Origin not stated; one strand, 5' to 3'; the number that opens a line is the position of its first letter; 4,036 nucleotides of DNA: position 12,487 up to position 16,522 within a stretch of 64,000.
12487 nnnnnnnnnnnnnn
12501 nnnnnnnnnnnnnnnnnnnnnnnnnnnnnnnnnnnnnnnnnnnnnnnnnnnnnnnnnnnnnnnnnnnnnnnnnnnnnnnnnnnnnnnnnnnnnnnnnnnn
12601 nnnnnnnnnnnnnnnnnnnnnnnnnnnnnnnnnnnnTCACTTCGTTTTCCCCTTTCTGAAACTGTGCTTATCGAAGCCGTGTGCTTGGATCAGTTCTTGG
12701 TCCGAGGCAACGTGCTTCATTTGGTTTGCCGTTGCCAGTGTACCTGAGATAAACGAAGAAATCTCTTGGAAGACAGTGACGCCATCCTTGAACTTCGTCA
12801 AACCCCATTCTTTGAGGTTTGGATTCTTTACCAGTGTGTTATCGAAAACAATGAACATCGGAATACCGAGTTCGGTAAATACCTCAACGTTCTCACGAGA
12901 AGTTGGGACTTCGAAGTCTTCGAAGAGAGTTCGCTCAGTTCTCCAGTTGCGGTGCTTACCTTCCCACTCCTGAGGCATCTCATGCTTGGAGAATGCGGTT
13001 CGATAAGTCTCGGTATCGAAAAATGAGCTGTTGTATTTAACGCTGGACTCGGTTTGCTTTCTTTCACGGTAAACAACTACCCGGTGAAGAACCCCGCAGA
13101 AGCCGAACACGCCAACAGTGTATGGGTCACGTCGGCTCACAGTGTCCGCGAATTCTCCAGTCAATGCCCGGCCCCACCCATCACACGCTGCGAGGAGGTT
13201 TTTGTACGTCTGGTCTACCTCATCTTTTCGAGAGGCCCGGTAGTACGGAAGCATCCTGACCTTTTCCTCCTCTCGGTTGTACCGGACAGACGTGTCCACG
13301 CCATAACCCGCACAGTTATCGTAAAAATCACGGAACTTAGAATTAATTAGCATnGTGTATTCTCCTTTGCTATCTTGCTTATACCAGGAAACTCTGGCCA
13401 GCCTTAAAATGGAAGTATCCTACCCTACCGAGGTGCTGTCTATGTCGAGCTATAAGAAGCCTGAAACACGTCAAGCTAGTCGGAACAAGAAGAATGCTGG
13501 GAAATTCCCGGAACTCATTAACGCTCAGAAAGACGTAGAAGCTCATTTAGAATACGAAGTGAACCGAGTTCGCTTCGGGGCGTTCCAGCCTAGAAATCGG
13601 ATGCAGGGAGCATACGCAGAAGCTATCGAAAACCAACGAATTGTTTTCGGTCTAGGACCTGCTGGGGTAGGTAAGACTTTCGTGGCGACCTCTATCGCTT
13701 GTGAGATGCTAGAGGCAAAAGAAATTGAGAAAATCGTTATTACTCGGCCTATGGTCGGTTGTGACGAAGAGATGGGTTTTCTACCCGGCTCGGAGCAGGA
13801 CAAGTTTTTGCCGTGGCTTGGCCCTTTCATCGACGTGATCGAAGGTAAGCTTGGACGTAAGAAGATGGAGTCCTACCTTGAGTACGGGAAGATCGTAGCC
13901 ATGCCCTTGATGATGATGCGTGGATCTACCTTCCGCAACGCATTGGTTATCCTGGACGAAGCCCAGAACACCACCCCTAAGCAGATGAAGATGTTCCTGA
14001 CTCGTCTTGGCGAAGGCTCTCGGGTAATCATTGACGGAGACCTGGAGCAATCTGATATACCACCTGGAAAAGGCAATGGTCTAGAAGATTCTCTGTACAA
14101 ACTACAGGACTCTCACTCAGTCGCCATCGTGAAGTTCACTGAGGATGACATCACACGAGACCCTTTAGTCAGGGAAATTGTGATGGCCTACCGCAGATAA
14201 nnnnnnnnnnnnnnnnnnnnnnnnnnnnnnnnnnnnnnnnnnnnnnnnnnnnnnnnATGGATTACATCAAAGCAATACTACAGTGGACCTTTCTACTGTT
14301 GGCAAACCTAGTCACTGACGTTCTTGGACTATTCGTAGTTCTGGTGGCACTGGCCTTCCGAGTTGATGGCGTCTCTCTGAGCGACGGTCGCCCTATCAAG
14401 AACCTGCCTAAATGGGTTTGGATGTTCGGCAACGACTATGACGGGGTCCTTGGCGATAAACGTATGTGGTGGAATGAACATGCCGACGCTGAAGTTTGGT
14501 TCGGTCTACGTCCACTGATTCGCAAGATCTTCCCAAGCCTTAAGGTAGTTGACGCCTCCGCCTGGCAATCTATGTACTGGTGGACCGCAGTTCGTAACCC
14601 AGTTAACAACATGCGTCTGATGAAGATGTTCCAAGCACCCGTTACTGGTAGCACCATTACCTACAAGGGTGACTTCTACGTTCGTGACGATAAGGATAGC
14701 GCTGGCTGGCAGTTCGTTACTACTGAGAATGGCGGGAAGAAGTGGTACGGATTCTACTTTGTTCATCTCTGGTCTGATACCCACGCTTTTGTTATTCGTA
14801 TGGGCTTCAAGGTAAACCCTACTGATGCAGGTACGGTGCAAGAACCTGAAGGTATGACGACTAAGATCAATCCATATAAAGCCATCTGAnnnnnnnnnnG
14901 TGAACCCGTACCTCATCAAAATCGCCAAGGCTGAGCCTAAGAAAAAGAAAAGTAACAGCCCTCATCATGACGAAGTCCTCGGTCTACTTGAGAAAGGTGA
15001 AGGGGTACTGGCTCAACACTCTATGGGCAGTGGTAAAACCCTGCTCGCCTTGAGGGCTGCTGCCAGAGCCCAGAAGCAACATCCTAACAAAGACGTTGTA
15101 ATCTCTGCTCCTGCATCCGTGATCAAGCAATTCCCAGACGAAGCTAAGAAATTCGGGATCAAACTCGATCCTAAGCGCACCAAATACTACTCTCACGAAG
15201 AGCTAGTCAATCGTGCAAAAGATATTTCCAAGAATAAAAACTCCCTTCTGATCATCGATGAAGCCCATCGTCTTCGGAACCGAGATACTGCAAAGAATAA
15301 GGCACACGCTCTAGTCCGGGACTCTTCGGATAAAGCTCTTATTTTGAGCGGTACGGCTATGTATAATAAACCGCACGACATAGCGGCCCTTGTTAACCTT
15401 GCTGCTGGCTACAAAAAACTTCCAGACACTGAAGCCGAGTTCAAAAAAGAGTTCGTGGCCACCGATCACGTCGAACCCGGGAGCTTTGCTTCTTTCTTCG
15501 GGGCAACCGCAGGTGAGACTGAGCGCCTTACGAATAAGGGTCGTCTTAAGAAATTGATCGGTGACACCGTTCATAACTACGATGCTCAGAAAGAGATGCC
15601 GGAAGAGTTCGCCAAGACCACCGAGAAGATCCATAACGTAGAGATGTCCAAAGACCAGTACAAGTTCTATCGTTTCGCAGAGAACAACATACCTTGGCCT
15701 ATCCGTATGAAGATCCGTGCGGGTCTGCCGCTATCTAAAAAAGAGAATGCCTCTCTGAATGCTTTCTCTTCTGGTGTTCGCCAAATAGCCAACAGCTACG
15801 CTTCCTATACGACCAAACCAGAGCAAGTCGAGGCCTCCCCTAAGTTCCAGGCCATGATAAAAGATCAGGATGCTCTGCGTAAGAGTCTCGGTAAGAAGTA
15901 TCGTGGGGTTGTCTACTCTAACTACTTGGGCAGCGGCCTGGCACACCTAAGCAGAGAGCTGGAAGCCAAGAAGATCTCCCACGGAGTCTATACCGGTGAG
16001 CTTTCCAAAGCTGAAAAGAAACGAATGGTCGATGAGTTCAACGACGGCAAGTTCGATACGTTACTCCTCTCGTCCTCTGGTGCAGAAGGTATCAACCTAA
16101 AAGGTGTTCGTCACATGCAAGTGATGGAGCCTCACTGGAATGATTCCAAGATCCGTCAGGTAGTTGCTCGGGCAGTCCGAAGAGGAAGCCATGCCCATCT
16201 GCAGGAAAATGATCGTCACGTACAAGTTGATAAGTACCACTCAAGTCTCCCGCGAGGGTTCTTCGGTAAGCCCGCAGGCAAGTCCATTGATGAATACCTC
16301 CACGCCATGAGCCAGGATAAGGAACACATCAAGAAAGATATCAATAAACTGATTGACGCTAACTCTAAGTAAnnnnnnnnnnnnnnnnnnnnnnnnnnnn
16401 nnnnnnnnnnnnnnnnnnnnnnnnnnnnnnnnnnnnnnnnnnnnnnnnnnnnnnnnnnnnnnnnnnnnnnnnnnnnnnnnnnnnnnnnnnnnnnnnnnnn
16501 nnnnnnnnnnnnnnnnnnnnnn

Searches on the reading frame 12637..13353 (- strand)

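Call 40: search_protein_families(library=pfam, proteins=[window:12637-13353:-], max_evalue=0.001)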
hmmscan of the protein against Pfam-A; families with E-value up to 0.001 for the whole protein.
window:12637-13353:- (238 aa): 0 families

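Call 52: search_protein_families(library=phrogs, proteins=[window:12637-13353:-], max_evalue=0.001)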
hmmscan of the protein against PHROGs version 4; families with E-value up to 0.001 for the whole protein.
window:12637-13353:- (238 aa): 1 family
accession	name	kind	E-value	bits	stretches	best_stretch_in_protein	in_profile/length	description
phrog_4243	-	unknown function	3.4e-13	51.4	1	1-235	1-230/232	-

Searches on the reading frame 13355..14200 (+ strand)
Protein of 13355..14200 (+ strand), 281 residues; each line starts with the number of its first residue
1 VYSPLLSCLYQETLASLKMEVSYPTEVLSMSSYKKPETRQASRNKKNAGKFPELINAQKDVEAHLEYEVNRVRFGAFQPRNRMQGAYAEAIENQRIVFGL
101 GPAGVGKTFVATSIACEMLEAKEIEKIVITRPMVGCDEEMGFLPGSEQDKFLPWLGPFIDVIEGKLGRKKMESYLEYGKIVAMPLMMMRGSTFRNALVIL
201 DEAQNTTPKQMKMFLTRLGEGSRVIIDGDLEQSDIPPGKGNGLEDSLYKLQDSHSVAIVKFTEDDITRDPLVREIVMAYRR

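Call 40: search_protein_families(library=pfam, proteins=[window:13355-14200:+], max_evalue=0.001)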
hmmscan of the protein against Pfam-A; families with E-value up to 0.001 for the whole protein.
window:13355-14200:+ (281 aa): 3 families
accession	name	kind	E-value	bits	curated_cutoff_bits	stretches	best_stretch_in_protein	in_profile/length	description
PF02562.22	PhoH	-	1.4e-69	234.1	27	1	78-279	3-204/205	PhoH-like protein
PF13604.12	AAA_30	-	1.9e-06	28.2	27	1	84-244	6-138/191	AAA domain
PF13245.12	AAA_19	-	2.1e-06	28.4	25.1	1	92-233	9-129/134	AAA domain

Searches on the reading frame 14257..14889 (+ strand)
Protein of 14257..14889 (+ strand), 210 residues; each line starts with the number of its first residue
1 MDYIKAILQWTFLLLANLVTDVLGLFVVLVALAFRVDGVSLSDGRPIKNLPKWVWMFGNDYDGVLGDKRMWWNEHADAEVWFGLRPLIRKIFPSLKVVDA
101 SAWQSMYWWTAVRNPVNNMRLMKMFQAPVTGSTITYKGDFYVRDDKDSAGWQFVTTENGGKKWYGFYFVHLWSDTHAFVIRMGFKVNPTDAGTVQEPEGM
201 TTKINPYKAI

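Call 40: search_protein_families(library=pfam, proteins=[window:14257-14889:+], max_evalue=0.001)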
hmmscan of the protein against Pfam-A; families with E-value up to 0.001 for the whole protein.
window:14257-14889:+ (210 aa): 1 family
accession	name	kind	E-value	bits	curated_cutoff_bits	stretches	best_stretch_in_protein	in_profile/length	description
PF24027.1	DUF7338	-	2.5e-23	83.1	27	1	1-208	1-176/180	Family of unknown function (DUF7338)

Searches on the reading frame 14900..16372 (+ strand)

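Call 39: search_protein_families(library=pfam, proteins=[window:14900-16372:+], max_evalue=0.001)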
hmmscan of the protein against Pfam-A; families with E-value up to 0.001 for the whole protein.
window:14900-16372:+ (490 aa): 7 families
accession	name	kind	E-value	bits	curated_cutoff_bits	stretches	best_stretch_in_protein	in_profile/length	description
PF00176.29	SNF2-rel_dom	-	3.7e-18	66.1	24.9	1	100-262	112-255/290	SNF2-related domain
PF00271.37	Helicase_C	-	3.6e-14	53.4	23.5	1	332-429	14-110/110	Helicase conserved C-terminal domain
PF04851.21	ResIII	-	4.8e-10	40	22.5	1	31-153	21-160/164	Type III restriction enzyme, res subunit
PF00270.35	DEAD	-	1.6e-09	38.2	26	1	21-154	2-161/167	DEAD/DEAH box helicase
PF13401.12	AAA_22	-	3.3e-07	31.1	27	1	43-152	15-123/130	AAA domain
PF09848.15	SLFN-g3_helicase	-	4.7e-06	26.6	24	1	43-135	11-101/354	Schlafen group 3, DNA/RNA helicase domain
PF18766.7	SWI2_SNF2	-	0.00039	20.6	26.7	0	104-138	109-143/221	SWI2/SNF2 ATPase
